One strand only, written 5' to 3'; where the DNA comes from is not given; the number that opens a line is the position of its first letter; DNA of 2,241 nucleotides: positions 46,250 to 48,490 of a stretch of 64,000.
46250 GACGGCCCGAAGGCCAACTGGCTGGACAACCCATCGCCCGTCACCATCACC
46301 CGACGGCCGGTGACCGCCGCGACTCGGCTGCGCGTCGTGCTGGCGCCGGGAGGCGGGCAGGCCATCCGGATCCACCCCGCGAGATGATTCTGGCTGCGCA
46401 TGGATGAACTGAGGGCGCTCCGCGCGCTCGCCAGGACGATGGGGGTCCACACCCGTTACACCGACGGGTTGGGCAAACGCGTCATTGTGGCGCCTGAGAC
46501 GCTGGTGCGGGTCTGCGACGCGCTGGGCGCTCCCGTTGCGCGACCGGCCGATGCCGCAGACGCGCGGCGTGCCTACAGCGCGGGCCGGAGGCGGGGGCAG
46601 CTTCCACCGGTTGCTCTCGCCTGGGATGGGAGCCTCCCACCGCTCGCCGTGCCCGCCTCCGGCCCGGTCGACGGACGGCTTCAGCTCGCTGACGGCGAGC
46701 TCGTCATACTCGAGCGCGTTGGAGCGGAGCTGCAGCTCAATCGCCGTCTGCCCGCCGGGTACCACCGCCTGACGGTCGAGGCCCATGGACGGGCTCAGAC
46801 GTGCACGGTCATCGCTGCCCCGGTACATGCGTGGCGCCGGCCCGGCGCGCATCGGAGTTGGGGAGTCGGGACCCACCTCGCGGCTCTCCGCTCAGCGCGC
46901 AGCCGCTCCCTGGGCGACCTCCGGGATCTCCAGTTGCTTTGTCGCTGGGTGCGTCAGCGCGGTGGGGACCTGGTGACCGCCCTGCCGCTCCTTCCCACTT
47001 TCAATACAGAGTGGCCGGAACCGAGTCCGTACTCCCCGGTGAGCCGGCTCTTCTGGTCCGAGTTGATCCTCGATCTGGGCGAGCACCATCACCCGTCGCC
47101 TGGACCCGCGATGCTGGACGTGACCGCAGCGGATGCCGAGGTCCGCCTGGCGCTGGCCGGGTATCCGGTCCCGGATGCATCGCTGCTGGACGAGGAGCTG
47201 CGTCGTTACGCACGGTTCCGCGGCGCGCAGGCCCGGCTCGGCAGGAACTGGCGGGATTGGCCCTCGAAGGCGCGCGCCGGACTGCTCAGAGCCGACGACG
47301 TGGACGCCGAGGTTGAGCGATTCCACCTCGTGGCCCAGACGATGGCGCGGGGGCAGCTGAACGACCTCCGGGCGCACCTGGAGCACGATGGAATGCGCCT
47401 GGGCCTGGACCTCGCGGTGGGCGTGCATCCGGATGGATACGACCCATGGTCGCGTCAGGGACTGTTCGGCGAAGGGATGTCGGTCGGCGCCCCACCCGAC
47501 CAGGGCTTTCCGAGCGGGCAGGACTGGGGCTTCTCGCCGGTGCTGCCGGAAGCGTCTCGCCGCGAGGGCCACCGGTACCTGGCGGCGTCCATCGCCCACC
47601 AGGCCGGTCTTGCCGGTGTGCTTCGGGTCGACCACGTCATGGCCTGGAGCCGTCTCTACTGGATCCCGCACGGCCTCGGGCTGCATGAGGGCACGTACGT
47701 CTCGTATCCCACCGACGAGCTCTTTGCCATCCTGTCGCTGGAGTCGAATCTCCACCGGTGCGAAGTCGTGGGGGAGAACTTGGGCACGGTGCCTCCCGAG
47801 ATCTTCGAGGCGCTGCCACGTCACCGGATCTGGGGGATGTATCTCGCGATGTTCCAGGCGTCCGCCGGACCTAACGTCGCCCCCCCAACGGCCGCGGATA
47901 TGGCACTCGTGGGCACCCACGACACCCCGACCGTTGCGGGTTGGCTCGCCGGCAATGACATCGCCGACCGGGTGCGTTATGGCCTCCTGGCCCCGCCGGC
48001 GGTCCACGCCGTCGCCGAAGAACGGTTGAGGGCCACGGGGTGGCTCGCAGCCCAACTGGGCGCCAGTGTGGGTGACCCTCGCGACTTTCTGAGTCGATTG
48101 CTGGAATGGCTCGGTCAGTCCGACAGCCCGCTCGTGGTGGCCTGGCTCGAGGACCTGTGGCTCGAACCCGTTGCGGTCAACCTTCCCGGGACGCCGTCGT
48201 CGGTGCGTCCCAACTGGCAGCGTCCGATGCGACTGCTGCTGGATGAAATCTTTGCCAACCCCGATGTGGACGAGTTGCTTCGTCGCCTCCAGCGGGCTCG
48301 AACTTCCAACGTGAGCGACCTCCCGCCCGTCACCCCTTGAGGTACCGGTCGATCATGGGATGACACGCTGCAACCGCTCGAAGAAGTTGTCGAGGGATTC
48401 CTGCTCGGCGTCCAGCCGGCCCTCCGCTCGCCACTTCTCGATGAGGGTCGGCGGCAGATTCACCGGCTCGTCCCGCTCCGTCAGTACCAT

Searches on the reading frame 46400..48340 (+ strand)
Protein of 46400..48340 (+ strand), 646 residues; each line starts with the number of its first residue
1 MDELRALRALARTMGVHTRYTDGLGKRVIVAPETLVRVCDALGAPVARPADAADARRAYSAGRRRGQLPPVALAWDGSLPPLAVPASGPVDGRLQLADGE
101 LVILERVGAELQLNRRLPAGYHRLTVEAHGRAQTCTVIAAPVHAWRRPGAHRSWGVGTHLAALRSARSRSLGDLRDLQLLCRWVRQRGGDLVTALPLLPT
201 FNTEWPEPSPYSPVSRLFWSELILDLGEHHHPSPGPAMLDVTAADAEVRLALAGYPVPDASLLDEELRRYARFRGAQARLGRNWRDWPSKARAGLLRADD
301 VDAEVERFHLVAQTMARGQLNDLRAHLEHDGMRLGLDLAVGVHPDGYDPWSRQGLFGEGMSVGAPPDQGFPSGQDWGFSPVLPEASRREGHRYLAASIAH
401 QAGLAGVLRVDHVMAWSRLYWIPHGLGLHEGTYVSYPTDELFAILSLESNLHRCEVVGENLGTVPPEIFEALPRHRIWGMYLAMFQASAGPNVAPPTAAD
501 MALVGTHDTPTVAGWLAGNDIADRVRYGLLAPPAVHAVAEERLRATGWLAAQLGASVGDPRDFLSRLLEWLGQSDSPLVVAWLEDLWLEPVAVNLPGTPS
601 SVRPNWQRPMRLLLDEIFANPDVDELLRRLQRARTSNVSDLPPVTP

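Call 4: search_protein_families(library=pfam, proteins=[window:46400-48340:+], max_evalue=1)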
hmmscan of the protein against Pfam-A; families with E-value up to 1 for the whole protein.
window:46400-48340:+ (646 aa): 2 families
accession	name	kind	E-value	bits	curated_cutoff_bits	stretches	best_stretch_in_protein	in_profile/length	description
PF02446.23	Glyco_hydro_77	-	1.8e-68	232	25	2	265-611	122-460/465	4-alpha-glucanotransferase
PF21226.3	MalQ_N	-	6.8e-09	36.4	24.1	1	68-141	1-91/91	MalQ N-terminal beta sandwich domain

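Call 34: find_homologous_proteins(query=window:46400-48340:+, max_evalue=1e-50)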
Query window:46400-48340:+ (646 aa): 2329 proteins with E <= 1e-50 among 8000 candidates; the best 120 are listed.
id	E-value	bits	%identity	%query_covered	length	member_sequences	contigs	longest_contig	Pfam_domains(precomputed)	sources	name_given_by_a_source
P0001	0.0e+0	1472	100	100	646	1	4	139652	PF21226.5,PF02446.24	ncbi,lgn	ncbi:MAG: 4-alpha-glucanotransferase [Gemmatimonadales bacterium]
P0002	0.0e+0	1125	77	99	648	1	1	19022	PF21226.5,PF02446.24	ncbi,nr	ncbi:MAG: 4-alpha-glucanotransferase [Gemmatimonadales bacterium]|nr:4-alpha-glucanotransferase [Gem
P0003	0.0e+0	1124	78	99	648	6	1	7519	PF21226.5,PF02446.24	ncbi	ncbi:MAG: 4-alpha-glucanotransferase [Gemmatimonadales bacterium]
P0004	0.0e+0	1122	78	99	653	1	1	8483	PF21226.5,PF02446.24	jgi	jgi:4-alpha-glucanotransferase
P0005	0.0e+0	1120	79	98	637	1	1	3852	PF21226.5,PF02446.24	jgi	jgi:4-alpha-glucanotransferase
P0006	0.0e+0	1118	78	98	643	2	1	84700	PF21226.5,PF02446.24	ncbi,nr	ncbi:MAG TPA: 4-alpha-glucanotransferase [Gemmatimonadales bacterium]|nr:4-alpha-glucanotransferase 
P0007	0.0e+0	1116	78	99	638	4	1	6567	PF21226.5,PF02446.24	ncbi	ncbi:MAG TPA: 4-alpha-glucanotransferase [Gemmatimonadales bacterium]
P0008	0.0e+0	1115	78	99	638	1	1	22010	PF21226.5,PF02446.24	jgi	jgi:4-alpha-glucanotransferase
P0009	0.0e+0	1115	77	99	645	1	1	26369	PF21226.5,PF02446.24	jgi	jgi:4-alpha-glucanotransferase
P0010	0.0e+0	1112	78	99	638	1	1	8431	PF21226.5,PF02446.24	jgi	jgi:4-alpha-glucanotransferase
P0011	0.0e+0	1111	77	99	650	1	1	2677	PF21226.5,PF02446.24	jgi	-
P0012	0.0e+0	1110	78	96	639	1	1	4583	PF21226.5,PF02446.24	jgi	jgi:4-alpha-glucanotransferase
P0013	0.0e+0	1110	78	98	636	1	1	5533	PF21226.5,PF02446.24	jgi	jgi:4-alpha-glucanotransferase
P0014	0.0e+0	1109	77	99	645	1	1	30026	PF21226.5,PF02446.24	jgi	jgi:4-alpha-glucanotransferase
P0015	0.0e+0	1106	76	97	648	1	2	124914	PF21226.5,PF02446.24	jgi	jgi:4-alpha-glucanotransferase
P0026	0.0e+0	1098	77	98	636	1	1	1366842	PF21226.5,PF02446.24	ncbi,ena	-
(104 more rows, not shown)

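Call 35: find_encoding_contigs(protein=P0006, flank=7000, max_places=2)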
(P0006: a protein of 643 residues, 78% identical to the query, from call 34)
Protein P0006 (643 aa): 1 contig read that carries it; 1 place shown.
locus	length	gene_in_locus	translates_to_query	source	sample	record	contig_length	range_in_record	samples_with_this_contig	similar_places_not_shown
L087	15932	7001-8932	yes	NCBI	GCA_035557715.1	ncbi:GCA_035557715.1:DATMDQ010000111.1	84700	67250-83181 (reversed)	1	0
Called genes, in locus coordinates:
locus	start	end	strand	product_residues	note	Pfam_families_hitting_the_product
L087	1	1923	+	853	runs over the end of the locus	-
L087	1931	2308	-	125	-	-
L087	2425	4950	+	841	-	PF02837:Glyco_hydro_2_N, PF00703:Glyco_hydro_2, PF02836:Glyco_hydro_2_C, PF16355:DUF4982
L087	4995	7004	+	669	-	PF14508:GH97_N, PF10566:Glyco_hydro_97, PF14509:GH97_C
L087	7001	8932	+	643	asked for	PF21226:MalQ_N, PF02446:Glyco_hydro_77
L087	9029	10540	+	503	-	PF07690:MFS_1, PF13347:MFS_2, PF07690:MFS_1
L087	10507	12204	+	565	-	PF00128:Alpha-amylase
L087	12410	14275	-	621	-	PF00128:Alpha-amylase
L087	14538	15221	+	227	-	-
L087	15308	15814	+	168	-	PF12867:DinB_2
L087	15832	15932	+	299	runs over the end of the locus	PF00892:EamA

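Call 36: find_encoding_contigs(protein=P0002, flank=7000, max_places=2)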
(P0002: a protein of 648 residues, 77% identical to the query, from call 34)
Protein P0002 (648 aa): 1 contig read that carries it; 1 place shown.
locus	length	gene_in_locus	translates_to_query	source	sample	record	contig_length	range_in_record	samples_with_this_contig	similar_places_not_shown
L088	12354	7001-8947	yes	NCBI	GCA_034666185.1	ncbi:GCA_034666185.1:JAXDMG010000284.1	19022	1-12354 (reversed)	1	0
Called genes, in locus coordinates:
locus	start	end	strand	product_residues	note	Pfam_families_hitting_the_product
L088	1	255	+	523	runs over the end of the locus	PF14322:SusD-like_3 (weak), PF07980:SusD_RagB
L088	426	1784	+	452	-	PF00128:Alpha-amylase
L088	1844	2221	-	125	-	-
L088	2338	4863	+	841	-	PF02837:Glyco_hydro_2_N (weak), PF00703:Glyco_hydro_2, PF02836:Glyco_hydro_2_C, PF16355:DUF4982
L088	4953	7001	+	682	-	PF14508:GH97_N, PF10566:Glyco_hydro_97, PF14509:GH97_C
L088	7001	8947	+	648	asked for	PF21226:MalQ_N, PF02446:Glyco_hydro_77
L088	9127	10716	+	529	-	PF07690:MFS_1, PF13347:MFS_2, PF07690:MFS_1 (weak)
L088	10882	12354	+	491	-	PF00128:Alpha-amylase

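Call 37: find_encoding_contigs(protein=P0026, flank=7000, max_places=2)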
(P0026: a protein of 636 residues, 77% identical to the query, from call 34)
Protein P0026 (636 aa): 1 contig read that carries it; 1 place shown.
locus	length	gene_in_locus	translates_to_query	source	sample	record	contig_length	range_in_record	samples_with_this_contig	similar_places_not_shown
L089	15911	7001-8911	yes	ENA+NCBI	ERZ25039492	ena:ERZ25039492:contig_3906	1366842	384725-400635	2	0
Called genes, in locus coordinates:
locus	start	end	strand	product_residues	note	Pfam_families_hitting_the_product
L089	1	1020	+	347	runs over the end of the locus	-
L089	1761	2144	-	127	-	-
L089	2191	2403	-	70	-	-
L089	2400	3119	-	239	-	PF00474:SSF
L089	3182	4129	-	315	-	-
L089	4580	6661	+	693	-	PF14508:GH97_N, PF10566:Glyco_hydro_97, PF14509:GH97_C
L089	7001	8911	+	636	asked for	PF21226:MalQ_N, PF02446:Glyco_hydro_77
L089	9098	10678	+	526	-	PF07690:MFS_1, PF13347:MFS_2, PF07690:MFS_1 (weak)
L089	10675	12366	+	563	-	PF00128:Alpha-amylase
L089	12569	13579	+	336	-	PF01263:Aldose_epim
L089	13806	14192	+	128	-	PF13366:PDDEXK_3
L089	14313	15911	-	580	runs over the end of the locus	PF00128:Alpha-amylase, PF16657:Malt_amylase_C (faint)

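Call 50: find_encoding_contigs(protein=P0001, flank=10000, max_places=1)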
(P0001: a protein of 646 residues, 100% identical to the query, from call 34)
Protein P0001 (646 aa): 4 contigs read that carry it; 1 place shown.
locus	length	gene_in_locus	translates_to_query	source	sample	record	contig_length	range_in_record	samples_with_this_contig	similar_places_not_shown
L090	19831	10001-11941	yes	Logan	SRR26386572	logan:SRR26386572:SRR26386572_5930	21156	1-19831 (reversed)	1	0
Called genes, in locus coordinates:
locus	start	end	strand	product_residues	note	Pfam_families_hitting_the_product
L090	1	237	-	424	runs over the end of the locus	PF25919:BSH_CusB (faint), PF25917:BSH_RND, PF25954:Beta-barrel_RND_2 (weak), PF25990:Beta-barrel_YknX, PF25975:CzcB_C (weak), PF25989:YknX_C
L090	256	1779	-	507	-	PF02321:OEP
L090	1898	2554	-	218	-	-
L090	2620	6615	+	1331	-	PF00512:HisKA (weak), PF02518:HATPase_c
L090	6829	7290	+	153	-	-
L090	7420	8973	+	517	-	PF13541:ChlI, PF01078:Mg_chelatase, PF00158:Sigma54_activat (faint), PF07728:AAA_5, PF00493:MCM (weak), PF13335:Mg_chelatase_C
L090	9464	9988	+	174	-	PF14509:GH97_C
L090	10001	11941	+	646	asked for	PF21226:MalQ_N, PF02446:Glyco_hydro_77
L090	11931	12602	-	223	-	-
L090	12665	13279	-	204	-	PF00248:Aldo_ket_red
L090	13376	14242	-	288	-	PF03824:NicO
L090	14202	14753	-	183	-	PF02308:MgtC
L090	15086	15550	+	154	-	-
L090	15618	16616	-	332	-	PF01300:Sua5_yciO_yrdC, PF03481:Sua5_C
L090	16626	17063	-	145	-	PF00472:RF-1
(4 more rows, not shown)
